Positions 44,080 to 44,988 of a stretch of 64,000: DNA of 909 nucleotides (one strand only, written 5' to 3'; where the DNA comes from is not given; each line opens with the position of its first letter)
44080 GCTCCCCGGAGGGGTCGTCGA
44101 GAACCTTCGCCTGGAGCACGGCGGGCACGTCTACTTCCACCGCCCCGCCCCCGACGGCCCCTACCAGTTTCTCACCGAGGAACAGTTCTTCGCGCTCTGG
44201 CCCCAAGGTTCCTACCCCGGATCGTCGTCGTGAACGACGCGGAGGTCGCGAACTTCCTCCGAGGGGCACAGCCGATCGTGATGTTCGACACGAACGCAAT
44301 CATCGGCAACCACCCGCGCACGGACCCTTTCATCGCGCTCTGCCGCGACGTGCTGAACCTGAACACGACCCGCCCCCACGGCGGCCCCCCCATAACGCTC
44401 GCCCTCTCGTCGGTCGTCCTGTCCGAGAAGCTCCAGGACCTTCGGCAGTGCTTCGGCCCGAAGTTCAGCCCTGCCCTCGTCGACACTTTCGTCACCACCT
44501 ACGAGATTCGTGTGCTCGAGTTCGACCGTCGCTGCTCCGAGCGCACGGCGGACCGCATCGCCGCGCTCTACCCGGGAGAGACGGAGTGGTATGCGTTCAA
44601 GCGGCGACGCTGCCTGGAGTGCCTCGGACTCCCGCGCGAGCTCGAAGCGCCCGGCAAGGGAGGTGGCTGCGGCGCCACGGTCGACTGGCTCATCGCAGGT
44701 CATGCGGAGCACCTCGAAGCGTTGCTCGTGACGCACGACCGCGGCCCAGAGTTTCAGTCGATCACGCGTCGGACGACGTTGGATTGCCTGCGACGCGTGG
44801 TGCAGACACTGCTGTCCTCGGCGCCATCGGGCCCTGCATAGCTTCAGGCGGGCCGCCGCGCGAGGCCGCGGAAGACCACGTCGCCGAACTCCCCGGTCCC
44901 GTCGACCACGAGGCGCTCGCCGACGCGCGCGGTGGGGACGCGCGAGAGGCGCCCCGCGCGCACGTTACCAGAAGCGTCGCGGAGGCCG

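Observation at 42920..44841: Two-gene ABC/AAA_21-type ATPase + small PIN-like/Cys-rich protein next to the R-M operon; candidate abortive-infection/defence pair of unclear family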

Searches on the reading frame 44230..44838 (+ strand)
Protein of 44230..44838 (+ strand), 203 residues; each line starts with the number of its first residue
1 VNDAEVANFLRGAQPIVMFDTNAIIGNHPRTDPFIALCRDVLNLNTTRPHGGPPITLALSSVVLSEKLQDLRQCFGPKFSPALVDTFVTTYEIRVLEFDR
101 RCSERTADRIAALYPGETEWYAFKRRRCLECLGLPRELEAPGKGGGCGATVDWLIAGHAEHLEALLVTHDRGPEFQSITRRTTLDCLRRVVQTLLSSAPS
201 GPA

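Call 6: search_protein_families(library=pfam, proteins=[window:44230-44838:+], max_evalue=1)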
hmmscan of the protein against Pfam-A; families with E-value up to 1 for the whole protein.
window:44230-44838:+ (203 aa): 1 family
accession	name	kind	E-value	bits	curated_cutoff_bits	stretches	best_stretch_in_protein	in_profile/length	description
PF01850.27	PIN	-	0.026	15.6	23.6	1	18-172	2-113/120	PIN domain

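Call 7: search_protein_families(library=padloc, proteins=[window:44230-44838:+], max_evalue=1)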
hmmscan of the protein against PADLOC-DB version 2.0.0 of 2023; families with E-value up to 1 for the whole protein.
window:44230-44838:+ (203 aa): 0 families

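Call 8: search_protein_families(library=ncbifam, proteins=[window:44230-44838:+], max_evalue=1)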
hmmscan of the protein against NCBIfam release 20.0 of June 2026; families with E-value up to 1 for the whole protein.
window:44230-44838:+ (203 aa): 0 families

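Call 9: find_homologous_proteins(query=window:44230-44838:+, max_evalue=0.001)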
Query window:44230-44838:+ (203 aa): 18 proteins with E <= 0.001 among 194 candidates.
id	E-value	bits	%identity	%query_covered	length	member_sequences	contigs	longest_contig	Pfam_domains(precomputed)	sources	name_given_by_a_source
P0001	1.5e-129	448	97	100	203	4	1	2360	-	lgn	-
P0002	3.5e-59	218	54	97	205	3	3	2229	-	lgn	-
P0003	6.9e-58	214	57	88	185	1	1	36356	-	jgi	-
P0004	2.7e-36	143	43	95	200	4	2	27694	-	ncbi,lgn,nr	ncbi:MAG: hypothetical protein Q8S73_22910 [Deltaproteobacteria bacterium]|nr:hypothetical protein [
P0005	1.1e-35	141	41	97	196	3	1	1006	-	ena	-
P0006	8.3e-35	138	41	97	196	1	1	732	-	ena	-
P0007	9.7e-35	138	41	88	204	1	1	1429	-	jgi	jgi:hypothetical protein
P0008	3.1e-34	136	42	88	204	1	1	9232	-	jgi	jgi:hypothetical protein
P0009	1.5e-32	131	39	96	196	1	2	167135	-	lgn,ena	-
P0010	8.2e-32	128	39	97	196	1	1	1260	-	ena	-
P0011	2.0e-31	127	40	96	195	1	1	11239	-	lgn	-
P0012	6.2e-28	116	37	97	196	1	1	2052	-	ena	-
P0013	2.5e-27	114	36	95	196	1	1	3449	-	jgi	jgi:hypothetical protein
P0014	1.6e-26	111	43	68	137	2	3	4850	-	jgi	jgi:hypothetical protein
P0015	2.8e-26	110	36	95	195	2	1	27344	-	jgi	jgi:hypothetical protein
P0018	9.2e-24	102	54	49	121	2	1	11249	-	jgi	jgi:hypothetical protein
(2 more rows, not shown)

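Call 12: find_encoding_contigs(protein=P0003, flank=8000, max_places=3)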
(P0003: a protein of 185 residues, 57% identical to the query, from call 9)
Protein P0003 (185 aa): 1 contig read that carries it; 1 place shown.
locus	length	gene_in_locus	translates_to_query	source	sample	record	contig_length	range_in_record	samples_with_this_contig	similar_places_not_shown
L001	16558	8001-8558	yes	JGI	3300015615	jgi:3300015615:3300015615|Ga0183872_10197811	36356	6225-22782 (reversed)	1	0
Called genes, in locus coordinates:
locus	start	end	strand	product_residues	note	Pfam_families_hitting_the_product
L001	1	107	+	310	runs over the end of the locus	PF02445:NadA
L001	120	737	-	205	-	PF00936:BMC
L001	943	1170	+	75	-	-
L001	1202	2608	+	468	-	PF01565:FAD_binding_4, PF02913:FAD-oxidase_C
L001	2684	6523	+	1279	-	PF04885:Stig1 (weak), PF25390:WD40_RLD, PF13540:RCC1_2 (weak), PF00415:RCC1 (weak), PF13540:RCC1_2 (weak), PF25390:WD40_RLD, PF00415:RCC1, PF13540:RCC1_2, +1 more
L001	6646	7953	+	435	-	PF13304:AAA_21, PF13175:AAA_15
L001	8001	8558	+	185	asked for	-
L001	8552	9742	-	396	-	PF00389:2-Hacid_dh, PF02826:2-Hacid_dh_C, PF22629:ACT_AHAS_ss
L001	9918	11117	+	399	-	PF01323:DSBA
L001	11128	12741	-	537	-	PF01435:Peptidase_M48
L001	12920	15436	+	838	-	PF06119:NIDO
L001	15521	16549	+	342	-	PF00515:TPR_1 (faint), PF07719:TPR_2 (faint), PF13428:TPR_14 (faint), PF13181:TPR_8 (faint), PF13414:TPR_11 (faint), PF13432:TPR_16 (weak)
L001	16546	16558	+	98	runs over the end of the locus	-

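Call 13: find_encoding_contigs(protein=P0004, flank=8000, max_places=3)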
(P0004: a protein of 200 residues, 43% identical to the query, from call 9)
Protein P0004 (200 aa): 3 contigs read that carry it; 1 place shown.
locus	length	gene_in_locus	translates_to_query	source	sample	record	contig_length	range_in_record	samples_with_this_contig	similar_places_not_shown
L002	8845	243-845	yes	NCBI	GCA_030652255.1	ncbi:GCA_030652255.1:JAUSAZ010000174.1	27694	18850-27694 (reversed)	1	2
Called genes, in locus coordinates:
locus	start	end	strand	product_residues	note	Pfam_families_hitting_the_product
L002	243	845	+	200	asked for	-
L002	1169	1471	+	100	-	-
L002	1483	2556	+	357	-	-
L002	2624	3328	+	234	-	PF03575:Peptidase_S51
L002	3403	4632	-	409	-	PF01420:Methylase_S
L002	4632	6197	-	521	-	PF12161:HsdM_N, PF02384:N6_Mtase, PF05175:MTS (weak)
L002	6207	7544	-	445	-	PF13086:AAA_11 (faint), PF13604:AAA_30, PF13245:AAA_19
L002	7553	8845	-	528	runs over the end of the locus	-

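Call 14: find_encoding_contigs(protein=P0009, flank=8000, max_places=3)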
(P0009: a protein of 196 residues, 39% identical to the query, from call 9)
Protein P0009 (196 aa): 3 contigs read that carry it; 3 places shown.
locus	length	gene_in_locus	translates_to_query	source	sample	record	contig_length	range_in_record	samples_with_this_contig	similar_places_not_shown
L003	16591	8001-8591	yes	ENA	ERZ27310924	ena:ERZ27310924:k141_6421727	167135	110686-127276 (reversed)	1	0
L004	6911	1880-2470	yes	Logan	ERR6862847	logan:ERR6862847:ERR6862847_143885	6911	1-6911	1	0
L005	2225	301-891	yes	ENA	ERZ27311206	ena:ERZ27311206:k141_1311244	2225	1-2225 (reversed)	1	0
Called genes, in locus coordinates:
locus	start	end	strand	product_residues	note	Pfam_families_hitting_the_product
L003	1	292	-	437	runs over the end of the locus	PF12704:MacB_PCD (weak), PF02687:FtsX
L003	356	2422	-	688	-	PF00890:FAD_binding_2 (faint), PF01266:DAO (weak), PF00732:GMC_oxred_N, PF05199:GMC_oxred_C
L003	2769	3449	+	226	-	-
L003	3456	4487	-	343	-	PF04958:AstA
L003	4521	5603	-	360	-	PF03781:FGE-sulfatase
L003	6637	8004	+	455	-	PF13304:AAA_21, PF13175:AAA_15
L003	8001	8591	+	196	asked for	-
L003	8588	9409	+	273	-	-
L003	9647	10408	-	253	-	PF08501:Shikimate_dh_N, PF01488:Shikimate_DH, PF03807:F420_oxidored (weak), PF18317:SDH_C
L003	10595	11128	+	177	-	-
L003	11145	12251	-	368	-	PF07883:Cupin_2 (faint)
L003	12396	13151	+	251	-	PF04542:Sigma70_r2, PF04545:Sigma70_r4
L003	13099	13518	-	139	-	-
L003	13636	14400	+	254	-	PF00106:adh_short, PF08659:KR, PF13561:adh_short_C2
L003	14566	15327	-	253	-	PF00696:AA_kinase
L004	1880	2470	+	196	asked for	-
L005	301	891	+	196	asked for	-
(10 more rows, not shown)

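Call 15: find_encoding_contigs(protein=P0015, flank=8000, max_places=3)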
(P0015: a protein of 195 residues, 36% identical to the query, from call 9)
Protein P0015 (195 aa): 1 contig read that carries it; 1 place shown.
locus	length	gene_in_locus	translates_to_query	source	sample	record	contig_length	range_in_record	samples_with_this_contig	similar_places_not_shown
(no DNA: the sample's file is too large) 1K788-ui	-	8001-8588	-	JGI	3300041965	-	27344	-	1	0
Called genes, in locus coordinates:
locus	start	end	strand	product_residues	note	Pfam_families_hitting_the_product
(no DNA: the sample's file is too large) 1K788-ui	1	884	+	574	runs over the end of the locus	-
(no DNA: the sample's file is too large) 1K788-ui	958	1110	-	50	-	-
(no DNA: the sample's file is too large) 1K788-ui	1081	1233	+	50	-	-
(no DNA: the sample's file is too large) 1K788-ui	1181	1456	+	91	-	PF12059:DUF3540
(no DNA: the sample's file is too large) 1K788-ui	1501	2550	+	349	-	PF13665:Tox-PAAR-like, PF03572:Peptidase_S41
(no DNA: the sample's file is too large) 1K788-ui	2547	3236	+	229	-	-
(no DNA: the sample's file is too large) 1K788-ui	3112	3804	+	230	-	PF08757:CotH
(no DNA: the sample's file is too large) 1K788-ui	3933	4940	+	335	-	PF00932:LTD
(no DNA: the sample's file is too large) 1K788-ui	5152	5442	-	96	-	-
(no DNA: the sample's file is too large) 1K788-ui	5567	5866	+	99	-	-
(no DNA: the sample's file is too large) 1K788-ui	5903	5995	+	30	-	-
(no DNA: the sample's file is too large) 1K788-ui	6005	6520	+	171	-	PF20587:DUF6789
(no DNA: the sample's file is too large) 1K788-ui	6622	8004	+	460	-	PF13304:AAA_21, PF13175:AAA_15 (weak)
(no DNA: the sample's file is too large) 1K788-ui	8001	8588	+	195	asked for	-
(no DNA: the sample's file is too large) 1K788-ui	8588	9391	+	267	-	-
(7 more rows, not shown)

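Call 16: find_encoding_contigs(protein=P0011, flank=8000, max_places=3)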
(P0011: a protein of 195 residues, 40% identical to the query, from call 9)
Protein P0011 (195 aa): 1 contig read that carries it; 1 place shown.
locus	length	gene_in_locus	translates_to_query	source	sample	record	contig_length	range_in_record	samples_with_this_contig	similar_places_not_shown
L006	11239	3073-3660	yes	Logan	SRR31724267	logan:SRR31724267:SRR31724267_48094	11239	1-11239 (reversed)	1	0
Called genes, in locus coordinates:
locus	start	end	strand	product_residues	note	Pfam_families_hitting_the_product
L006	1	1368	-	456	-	?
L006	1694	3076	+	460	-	PF13175:AAA_15, PF13304:AAA_21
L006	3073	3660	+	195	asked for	-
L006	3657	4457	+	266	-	-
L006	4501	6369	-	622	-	PF16158:N_BRCA1_IG (weak)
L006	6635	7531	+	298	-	PF19829:DUF6310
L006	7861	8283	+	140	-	PF19378:DUF5953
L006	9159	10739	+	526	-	-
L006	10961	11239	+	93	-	?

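Call 17: find_encoding_contigs(protein=P0008, flank=8000, max_places=3)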
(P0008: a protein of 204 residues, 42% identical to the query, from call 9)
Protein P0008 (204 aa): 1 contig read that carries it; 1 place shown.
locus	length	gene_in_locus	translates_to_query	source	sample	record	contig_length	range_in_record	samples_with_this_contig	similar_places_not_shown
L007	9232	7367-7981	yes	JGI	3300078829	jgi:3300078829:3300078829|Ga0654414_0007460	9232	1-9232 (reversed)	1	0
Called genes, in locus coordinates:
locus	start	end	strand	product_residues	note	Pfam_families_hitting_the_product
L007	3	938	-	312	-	?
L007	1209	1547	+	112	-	PF00543:P-II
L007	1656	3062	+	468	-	PF03951:Gln-synt_N, PF00120:Gln-synt_C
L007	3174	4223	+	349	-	PF00069:Pkinase, PF07714:PK_Tyr_Ser-Thr, PF03109:ABC1 (faint)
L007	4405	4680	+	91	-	-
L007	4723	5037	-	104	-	-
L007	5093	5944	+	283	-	PF04305:DUF455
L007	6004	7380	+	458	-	PF02463:SMC_N (weak), PF13175:AAA_15, PF13304:AAA_21, PF13175:AAA_15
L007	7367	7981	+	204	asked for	-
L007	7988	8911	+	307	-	-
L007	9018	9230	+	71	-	?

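Call 18: find_encoding_contigs(protein=P0018, flank=8000, max_places=3)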
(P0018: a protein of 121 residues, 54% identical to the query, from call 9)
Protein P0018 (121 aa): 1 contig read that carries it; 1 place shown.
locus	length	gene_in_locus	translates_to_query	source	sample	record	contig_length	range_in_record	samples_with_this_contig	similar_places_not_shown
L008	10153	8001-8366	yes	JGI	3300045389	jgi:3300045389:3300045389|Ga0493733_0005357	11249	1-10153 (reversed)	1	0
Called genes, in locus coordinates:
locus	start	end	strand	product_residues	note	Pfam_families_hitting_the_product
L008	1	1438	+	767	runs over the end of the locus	-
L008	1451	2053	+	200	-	-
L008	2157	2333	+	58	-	-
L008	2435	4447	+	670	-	PF02784:Orn_Arg_deC_N, PF17810:Arg_decarb_HB, PF17944:Arg_decarbox_C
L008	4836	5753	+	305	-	-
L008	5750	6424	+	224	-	-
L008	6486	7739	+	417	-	PF13175:AAA_15, PF13304:AAA_21 (weak), PF13175:AAA_15, PF13304:AAA_21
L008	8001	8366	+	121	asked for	-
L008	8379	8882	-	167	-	PF06172:Cupin_5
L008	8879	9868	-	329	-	PF04055:Radical_SAM, PF12345:DUF3641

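Call 23: find_related_loci(query=A1, collection=genome_contigs, flank=8000)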
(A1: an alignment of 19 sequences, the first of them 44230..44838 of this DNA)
Query A1 (203 aa) in genome_contigs; peptide patterns used: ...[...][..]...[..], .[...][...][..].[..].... (x = any residue, [..] = any of these).
78 stretches matched a pattern; 21 encode a relative of the query (tblastn E <= 1e-3); 21 distinct loci.
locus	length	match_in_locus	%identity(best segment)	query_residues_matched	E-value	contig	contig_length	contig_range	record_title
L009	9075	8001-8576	45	1-195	7e-49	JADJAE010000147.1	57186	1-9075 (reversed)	MAG: Deltaproteobacteria bacterium isolate AalW_18-Q3-R10-53_BATAC.29 tig00407855-10-568540, whole genome shotgun sequen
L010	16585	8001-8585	44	5-197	3e-45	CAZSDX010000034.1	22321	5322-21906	MAG TPA_asm: uncultured Polyangiaceae bacterium isolate SRP290908_co2_191 genome assembly, contig: NODE_2959_length_2232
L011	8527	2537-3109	41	1-197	1e-44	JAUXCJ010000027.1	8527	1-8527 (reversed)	MAG: Thiomargarita sp. isolate CSMAG_2822 CSMAG_2822_k117_3590962_length_8527_cov_8.0000, whole genome shotgun sequence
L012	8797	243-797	43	1-193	1e-42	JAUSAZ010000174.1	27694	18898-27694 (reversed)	MAG: Myxococcales bacterium isolate E6_metabat.bin.30 E6_k141_334293, whole genome shotgun sequence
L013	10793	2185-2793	39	1-197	3e-39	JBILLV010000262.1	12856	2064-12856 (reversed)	MAG: Polyangiales bacterium isolate ME2017-08-08_3300044911_group7_bin125 Rohwer_bin1484_scaffold_5961_c1, whole genome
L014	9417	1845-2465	37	1-202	7e-39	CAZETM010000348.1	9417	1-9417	MAG TPA_asm: uncultured Polyangium sp. isolate binchicken_co186_95 genome assembly, contig: NODE_9871_length_9417_cov_6.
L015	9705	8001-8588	35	1-199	8e-35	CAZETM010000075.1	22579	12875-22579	MAG TPA_asm: uncultured Polyangium sp. isolate binchicken_co186_95 genome assembly, contig: NODE_2659_length_22579_cov_7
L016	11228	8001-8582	36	1-201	3e-34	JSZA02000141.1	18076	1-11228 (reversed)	Candidatus Thiomargarita nelsonii isolate Hydrate Ridge NODE_459_length_18076_cov_204.308_ID_917, whole genome shotgun s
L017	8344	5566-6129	36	1-195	3e-34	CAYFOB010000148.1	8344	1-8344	MAG TPA_asm: uncultured Thiomargarita sp. isolate ERP019367_co1_33 genome assembly, contig: NODE_5271_length_8344_cov_3.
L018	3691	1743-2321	36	1-198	5e-29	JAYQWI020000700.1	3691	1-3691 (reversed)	MAG: Candidatus Parabeggiatoa communis isolate WS_Bin1 k141_11331, whole genome shotgun sequence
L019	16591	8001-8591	34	1-199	5e-29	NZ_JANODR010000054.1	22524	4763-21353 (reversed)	MAG: Archangium sp. isolate VAR_17_metabat_108 VAR_17_k141_973035, whole genome shotgun sequence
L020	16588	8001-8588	34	1-198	9e-29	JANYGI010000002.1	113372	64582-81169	MAG: Byssovorax sp. isolate 341R_metabinner_12 341R_k141_122569, whole genome shotgun sequence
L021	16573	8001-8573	32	9-201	1e-28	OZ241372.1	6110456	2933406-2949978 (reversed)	MAG: Anaerolineae bacterium isolate 91413526-a19b-453a-ba52-6be33c551559 genome assembly, chromosome: 1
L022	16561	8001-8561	34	1-196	2e-28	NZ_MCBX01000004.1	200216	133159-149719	Candidatus Marithrix sp. Canyon 246 clone 3 NODE_6_length_200216_cov_189.361_ID_825, whole genome shotgun sequence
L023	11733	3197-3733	34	34-202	7e-27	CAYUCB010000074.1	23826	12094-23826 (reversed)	MAG TPA_asm: uncultured Caldilineaceae bacterium isolate binchicken_co186_200 genome assembly, contig: NODE_2419_length_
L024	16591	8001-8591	33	5-197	4e-27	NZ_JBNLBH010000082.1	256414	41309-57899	MAG: Haliangium sp. isolate C2.bin.32.orig k141_614533, whole genome shotgun sequence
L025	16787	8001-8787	42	1-197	3e-24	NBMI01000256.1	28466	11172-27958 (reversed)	MAG: Candidatus Parabeggiatoa sp. nov. 2 isolate 4572_84 ex4572_84_scaffold_12307, whole genome shotgun sequence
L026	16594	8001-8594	31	1-197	3e-21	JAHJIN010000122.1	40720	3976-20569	MAG: Chloroflexota bacterium isolate Modern_marine_rock_biofilm.mb.101 Modern_marine_roc.mb.101_k141_167177, whole genom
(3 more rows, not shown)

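Call 24: predict_structure(alignment_id=A1)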
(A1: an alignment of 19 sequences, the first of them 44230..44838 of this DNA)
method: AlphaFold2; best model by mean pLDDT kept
length: 203 residues; sequences in the alignment: 19
mean_pLDDT: 86.5   pTM: 0.83
mean pLDDT of the five models: 86.5, 86.5, 83.3, 82.4, 82.5
residues with pLDDT >= 90: 82; 70-90: 108; 50-70: 11; < 50: 2
segments of 3 or more residues with pLDDT < 50: none
pLDDT, mean of each block of 10 residues (from residue 1): 95 93 79 91 82 89 90 87 90 93 86 86 84 80 71 89 93 84 96 83 47
secondary structure, 60 per line:
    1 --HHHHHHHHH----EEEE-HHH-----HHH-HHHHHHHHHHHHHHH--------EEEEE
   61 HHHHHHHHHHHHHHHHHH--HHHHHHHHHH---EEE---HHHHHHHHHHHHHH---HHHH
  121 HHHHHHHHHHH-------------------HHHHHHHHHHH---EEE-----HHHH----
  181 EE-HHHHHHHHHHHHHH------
elements in order: H3-11 E16-19 H33-47 E56-60 H61-78 H81-90 E94-96 H100-113 H117-131 H151-161 E165-167 H173-176 H184-197

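Call 26: search_protein_representatives(alignment_id=A1)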
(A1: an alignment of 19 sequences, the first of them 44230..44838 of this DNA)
Query: 19 sequences, 195 profile positions. Proteins with E-value up to 0.001 (for the whole library): 236; up to 1e-10: 166; up to 1e-30: 65. The best 150 are listed.
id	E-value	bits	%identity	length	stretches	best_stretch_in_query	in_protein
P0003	9.7e-73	260.2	-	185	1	18-194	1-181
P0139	3.4e-72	258.4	-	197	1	2-191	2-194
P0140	3.4e-68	245.4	-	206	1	1-193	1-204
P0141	1.1e-62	227.4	-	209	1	1-192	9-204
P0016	1.2e-61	224.0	-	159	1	52-193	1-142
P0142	5.6e-61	221.8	-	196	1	1-193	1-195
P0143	2.0e-58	213.5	-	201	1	1-192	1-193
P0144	6.5e-58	211.8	-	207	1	1-192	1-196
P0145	6.7e-58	211.8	-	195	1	1-192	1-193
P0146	8.5e-58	211.4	-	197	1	1-192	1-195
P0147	1.2e-57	210.9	-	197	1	1-191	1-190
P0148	1.0e-56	207.9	-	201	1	1-193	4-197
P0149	2.7e-55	203.3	-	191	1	1-188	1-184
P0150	1.0e-54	201.4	-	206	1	1-192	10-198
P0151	2.8e-54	200.0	-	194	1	1-193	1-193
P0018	4.2e-45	170.0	-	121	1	81-194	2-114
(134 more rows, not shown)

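Call 27: fold_search(model_id=the predicted structure, library=pdb)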
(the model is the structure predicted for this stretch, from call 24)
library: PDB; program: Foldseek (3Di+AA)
matches with E <= 10: 955; with E <= 0.001: 22
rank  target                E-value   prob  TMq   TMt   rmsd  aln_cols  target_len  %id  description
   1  1ye5_B                3.2e-05  1.00  0.54  0.72   5.8       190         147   16  Crystal structure of hypothetical protein of unknown function from pyrococcus horikoshii OT3 (released 2005-05-17)
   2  5ecw_A                3.4e-05  1.00  0.41  0.61   7.0       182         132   20  Structure of the Shigella flexneri VapC mutant D7A (released 2016-02-17)
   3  3zvk_B                4.5e-05  1.00  0.44  0.64   6.5       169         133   21  Crystal structure of VapBC2 from Rickettsia felis bound to a DNA fragment from their promoter (released 2011-12-14)
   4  5ed0_A                4.5e-05  1.00  0.42  0.62   6.8       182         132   20  Structure of the Shigella flexneri VapC mutant D7N (released 2016-02-17)
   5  5ecd_A                4.8e-05  1.00  0.42  0.62   7.0       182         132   20  Structure of the Shigella flexneri VapC mutant D98N crystal form 1 (released 2016-02-17)
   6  3zvk_C                5.1e-05  1.00  0.43  0.63   6.6       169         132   21  Crystal structure of VapBC2 from Rickettsia felis bound to a DNA fragment from their promoter (released 2011-12-14)
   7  5h4h_B                5.7e-05  1.00  0.53  0.72   5.6       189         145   14  Structure of PIN-domain protein (VapC4 toxin) from Pyrococcus horikoshii determined at 2.2 A resolution (released 2016-11-23)
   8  1y82_B                6.8e-05  1.00  0.53  0.71   5.9       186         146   15  Conserved hypothetical protein Pfu-367848-001 from Pyrococcus furiosus (released 2005-01-25)
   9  1y82_A                7.6e-05  1.00  0.55  0.73   5.9       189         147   15  Conserved hypothetical protein Pfu-367848-001 from Pyrococcus furiosus (released 2005-01-25)
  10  6ifc_A                7.6e-05  1.00  0.41  0.60   6.6       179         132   21  Crystal structure of VapBC from Salmonella typhimurium (released 2020-01-29)
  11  5ecw_B                8.6e-05  1.00  0.40  0.62   7.5       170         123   20  Structure of the Shigella flexneri VapC mutant D7A (released 2016-02-17)
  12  9h6a_A                9.1e-05  1.00  0.43  0.62   7.3       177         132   21  Crystal structure of the E. coli F-plasmid VapBC toxin-antitoxin complex (released 2024-12-18)
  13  6sd6_D                1.4e-04  1.00  0.46  0.67   6.3       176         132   24  Structure of VapBC from Shigella sonnei (released 2020-08-26)
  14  1ye5_A                1.6e-04  1.00  0.51  0.70   5.5       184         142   16  Crystal structure of hypothetical protein of unknown function from pyrococcus horikoshii OT3 (released 2005-05-17)
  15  3zvk_A                1.6e-04  1.00  0.44  0.63   6.5       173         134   21  Crystal structure of VapBC2 from Rickettsia felis bound to a DNA fragment from their promoter (released 2011-12-14)
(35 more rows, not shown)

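Call 60: search_protein_families(library=padloc, alignment_id=A1, max_evalue=10)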
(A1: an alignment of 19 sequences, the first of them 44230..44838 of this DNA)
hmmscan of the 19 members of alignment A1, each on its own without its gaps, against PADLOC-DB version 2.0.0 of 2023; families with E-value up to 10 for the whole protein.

A. member 1, window:44230-44838:+ (203 aa): 0 families

B. families by the number of members that match (of 19 scanned): 0 families

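Call 61: search_protein_families(library=pfam, alignment_id=A1, max_evalue=1)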
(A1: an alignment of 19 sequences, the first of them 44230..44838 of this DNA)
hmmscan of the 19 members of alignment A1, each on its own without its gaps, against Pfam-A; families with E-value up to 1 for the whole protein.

A. member 1, window:44230-44838:+ (203 aa): 1 family
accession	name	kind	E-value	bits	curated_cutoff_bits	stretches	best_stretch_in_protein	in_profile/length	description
PF01850.27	PIN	-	0.026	15.6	23.6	1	18-172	2-113/120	PIN domain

B. families by the number of members that match (of 19 scanned): 3 families
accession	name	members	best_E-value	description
PF01850.27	PIN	10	0.002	PIN domain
PF08229.16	SHR3_chaperone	1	0.093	ER membrane protein SH3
PF01540.21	Lipoprotein_7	1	0.17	Adhesin lipoprotein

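Call 71: find_related_loci(query=A1, collection=viral_contigs, flank=6000)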
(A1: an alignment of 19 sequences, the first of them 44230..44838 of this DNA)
Query A1 (203 aa) in viral_contigs; peptide patterns used: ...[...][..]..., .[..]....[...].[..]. (x = any residue, [..] = any of these).
10 stretches matched a pattern, but none encodes a relative of the query by tblastn (E <= 1e-3).
